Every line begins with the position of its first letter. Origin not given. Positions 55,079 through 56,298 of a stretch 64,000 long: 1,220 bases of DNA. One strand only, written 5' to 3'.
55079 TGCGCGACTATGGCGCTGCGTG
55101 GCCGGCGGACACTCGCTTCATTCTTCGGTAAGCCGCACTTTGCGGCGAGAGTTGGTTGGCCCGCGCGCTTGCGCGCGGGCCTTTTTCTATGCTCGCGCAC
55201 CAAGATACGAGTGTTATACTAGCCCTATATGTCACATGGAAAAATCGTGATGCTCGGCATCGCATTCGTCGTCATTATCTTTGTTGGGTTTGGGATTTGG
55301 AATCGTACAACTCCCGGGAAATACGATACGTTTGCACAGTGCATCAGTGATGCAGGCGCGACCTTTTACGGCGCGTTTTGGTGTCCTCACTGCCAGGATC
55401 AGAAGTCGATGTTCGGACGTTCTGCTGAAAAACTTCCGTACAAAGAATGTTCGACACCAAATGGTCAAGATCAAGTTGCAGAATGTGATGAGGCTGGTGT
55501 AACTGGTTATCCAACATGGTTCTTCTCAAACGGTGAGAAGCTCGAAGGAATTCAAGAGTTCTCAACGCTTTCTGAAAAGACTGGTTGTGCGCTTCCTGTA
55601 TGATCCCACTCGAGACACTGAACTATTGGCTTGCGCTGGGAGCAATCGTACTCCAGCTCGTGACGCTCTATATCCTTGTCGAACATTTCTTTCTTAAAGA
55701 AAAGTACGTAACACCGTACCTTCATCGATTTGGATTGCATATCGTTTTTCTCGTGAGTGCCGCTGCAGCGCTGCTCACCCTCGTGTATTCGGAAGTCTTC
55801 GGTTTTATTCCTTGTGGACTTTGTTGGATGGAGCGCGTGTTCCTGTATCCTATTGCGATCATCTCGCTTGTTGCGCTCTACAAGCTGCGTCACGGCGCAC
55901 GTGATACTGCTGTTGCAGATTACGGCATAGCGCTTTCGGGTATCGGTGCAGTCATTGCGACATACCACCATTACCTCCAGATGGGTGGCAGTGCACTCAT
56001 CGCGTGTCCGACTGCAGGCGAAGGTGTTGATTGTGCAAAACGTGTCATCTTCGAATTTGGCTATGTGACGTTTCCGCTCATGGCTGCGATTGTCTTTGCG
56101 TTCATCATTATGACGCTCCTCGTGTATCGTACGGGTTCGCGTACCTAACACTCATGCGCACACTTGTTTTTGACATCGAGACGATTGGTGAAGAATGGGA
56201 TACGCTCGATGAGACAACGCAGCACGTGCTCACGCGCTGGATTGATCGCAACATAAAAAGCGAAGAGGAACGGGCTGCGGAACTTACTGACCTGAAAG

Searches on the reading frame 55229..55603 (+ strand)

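Call 83: search_protein_families(library=pfam, proteins=[window:55229-55603:+], max_evalue=0.01)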
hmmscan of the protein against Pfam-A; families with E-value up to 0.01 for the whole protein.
window:55229-55603:+ (124 aa): 1 family
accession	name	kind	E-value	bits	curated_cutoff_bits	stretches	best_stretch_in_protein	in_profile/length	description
PF00085.26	Thioredoxin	-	0.00012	22.5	23.5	1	46-110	25-90/103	Thioredoxin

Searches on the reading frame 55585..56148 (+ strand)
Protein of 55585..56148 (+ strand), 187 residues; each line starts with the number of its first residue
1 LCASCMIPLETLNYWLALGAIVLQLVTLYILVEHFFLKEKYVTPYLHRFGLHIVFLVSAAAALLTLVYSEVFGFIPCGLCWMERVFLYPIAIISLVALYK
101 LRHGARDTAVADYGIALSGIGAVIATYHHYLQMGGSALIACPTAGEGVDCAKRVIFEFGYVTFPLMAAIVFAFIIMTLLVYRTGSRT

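Call 83: search_protein_families(library=pfam, proteins=[window:55585-56148:+], max_evalue=0.01)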
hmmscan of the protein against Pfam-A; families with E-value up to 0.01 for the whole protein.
window:55585-56148:+ (187 aa): 1 family
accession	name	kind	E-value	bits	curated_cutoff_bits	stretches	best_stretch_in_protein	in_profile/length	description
PF02600.21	DsbB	-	3.3e-13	50.7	22.1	1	48-179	2-146/148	Disulfide bond formation protein DsbB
